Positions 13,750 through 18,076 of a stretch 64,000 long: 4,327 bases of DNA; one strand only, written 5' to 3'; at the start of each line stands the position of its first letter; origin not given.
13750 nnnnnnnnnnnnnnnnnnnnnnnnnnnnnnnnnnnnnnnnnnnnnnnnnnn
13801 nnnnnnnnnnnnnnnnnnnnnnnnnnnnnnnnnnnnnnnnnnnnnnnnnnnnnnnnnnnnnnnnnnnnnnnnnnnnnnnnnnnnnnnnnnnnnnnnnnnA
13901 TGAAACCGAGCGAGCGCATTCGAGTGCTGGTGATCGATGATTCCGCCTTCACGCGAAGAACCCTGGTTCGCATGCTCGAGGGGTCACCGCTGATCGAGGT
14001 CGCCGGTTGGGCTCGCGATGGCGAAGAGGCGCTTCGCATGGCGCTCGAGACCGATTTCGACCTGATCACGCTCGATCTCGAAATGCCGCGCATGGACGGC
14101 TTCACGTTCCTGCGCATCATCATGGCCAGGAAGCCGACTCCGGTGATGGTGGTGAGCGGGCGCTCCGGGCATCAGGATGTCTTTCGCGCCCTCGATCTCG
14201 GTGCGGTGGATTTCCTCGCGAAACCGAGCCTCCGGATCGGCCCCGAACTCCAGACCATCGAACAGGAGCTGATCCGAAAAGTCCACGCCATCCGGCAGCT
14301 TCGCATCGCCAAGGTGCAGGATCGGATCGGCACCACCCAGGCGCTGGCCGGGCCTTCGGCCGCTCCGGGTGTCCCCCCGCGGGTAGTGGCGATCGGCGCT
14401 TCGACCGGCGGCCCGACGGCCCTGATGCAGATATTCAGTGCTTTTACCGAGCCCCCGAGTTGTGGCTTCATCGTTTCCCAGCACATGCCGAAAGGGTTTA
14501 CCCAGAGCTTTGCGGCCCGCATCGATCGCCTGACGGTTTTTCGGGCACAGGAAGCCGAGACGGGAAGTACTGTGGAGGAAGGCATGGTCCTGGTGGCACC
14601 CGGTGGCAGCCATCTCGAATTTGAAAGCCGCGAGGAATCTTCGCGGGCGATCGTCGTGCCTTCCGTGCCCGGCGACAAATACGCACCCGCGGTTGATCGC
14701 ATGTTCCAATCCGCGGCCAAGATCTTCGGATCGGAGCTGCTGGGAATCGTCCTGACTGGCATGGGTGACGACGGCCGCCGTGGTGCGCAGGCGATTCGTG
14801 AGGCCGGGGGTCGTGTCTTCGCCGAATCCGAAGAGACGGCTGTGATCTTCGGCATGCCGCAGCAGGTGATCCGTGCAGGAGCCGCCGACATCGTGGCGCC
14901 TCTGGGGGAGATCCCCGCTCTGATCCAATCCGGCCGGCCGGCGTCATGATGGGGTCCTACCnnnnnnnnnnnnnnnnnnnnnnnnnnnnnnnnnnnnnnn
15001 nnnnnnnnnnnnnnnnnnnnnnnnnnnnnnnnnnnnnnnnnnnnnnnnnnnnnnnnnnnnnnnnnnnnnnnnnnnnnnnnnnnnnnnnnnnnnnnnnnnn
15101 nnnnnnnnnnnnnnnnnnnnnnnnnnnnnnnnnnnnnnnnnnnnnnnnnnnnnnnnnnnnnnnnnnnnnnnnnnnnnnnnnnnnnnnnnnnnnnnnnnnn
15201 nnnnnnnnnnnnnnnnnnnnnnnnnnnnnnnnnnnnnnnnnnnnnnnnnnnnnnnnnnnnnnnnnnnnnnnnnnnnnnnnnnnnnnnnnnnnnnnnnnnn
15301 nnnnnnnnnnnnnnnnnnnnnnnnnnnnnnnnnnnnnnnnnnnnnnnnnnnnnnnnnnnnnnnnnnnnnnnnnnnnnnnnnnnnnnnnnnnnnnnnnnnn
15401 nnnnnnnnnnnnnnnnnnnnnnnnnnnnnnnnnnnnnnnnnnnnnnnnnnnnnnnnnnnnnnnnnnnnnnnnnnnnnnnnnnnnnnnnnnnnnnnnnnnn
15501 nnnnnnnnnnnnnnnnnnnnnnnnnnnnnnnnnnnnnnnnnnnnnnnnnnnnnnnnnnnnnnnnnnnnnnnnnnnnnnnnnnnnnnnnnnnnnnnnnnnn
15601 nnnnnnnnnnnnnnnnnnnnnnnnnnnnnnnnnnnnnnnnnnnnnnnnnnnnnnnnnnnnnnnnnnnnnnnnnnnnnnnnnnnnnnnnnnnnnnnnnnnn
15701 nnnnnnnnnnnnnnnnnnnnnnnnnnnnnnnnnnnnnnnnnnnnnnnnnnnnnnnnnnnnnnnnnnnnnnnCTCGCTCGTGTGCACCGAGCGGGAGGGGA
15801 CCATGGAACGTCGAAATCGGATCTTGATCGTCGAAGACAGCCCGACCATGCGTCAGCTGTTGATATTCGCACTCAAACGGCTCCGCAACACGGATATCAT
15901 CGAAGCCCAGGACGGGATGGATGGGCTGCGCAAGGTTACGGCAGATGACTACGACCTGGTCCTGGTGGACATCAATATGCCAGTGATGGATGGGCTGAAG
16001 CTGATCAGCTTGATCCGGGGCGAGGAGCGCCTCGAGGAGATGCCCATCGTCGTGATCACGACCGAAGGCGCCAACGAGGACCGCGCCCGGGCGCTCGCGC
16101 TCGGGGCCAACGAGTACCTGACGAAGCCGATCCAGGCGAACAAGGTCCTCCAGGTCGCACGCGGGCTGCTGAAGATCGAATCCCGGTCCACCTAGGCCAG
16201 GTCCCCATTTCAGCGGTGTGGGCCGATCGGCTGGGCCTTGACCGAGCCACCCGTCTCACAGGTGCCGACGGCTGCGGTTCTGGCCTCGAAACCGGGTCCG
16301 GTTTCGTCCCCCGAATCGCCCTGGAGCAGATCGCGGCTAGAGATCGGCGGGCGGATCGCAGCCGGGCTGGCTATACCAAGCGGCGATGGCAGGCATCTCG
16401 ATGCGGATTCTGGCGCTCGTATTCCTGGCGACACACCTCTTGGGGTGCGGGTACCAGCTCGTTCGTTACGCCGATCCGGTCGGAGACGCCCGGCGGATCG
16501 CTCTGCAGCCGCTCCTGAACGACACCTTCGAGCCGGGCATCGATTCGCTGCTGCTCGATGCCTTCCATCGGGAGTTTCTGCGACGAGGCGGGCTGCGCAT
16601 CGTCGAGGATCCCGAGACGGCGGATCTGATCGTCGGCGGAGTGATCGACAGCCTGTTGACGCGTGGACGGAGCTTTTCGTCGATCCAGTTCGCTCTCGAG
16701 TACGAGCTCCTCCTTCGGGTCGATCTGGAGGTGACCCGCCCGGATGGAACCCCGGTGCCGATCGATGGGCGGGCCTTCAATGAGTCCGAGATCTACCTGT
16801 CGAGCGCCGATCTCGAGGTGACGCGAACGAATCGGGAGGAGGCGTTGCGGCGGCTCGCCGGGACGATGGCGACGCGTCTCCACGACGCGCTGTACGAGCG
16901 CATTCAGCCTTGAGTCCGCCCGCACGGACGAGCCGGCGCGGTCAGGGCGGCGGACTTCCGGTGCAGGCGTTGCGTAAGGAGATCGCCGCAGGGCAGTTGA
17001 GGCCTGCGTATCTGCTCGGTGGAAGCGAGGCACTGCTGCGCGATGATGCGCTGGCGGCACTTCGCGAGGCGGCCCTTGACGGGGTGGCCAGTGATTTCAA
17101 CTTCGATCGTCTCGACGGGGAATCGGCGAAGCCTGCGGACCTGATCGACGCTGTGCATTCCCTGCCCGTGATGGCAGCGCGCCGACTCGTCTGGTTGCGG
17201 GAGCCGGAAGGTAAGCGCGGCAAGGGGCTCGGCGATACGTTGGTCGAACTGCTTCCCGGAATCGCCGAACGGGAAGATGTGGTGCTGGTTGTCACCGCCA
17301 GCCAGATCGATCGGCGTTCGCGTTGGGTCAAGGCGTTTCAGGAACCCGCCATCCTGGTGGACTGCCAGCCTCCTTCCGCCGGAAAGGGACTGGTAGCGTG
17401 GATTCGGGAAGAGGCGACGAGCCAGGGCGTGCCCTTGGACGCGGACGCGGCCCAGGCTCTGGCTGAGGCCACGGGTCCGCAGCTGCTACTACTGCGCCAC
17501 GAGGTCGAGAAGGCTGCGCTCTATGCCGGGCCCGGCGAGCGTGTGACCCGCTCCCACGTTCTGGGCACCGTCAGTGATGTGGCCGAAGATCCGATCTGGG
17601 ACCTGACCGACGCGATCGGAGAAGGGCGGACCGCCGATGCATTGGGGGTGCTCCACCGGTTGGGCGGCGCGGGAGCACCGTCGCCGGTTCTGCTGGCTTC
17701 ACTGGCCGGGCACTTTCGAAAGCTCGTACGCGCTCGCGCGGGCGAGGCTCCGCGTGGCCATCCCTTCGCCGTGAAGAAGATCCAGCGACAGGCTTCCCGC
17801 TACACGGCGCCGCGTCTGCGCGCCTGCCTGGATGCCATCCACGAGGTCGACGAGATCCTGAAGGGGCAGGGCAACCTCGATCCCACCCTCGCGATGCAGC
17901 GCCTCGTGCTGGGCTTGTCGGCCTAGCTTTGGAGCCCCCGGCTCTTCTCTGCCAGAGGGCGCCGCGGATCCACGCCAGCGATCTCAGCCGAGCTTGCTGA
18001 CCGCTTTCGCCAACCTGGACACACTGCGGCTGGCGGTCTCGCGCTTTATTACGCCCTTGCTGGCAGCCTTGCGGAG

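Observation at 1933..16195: Chemosensory-type operon carrying four non-canonical signalling proteins and no recognisable output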

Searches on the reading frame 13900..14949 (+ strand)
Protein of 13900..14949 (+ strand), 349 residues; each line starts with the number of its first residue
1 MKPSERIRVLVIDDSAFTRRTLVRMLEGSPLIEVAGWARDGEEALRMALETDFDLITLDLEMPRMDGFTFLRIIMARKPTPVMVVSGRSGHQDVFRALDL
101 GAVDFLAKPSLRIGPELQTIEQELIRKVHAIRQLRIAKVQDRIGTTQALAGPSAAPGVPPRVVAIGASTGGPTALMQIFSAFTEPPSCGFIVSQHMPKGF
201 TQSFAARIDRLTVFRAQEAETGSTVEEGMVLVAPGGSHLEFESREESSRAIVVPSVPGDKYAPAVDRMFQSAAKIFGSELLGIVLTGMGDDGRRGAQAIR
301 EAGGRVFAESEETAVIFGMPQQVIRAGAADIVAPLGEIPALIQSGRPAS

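Call 3: search_protein_families(library=pfam, proteins=[window:13900-14949:+], max_evalue=0.01)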
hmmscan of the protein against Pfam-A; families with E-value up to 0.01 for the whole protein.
window:13900-14949:+ (349 aa): 2 families
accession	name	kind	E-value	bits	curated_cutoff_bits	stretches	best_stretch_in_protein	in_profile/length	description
PF01339.22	CheB_methylest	-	1.2e-55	188.4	24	1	163-342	1-174/174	CheB methylesterase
PF00072.30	Response_reg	-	5.3e-24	85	30.2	1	9-110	1-101/111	Response regulator receiver domain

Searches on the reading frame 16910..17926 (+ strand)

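Call 4: search_protein_families(library=pfam, proteins=[window:16910-17926:+], max_evalue=0.01)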
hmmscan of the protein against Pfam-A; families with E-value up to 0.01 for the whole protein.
window:16910-17926:+ (338 aa): 3 families
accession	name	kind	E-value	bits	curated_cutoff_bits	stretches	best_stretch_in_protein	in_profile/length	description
PF06144.19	DNA_pol3_delta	-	1.1e-12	48.4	21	1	34-153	1-124/124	DNA polymerase III, delta subunit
PF21694.2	DNA_pol3_delta_C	-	1.2e-11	45.1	27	1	226-334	1-119/121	DNA polymerase III delta subunit, C-terminal domain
PF12169.13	DNA_pol3_gamma3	-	0.0013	18.9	24.4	1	227-303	16-91/143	DNA polymerase III subunits gamma and tau domain III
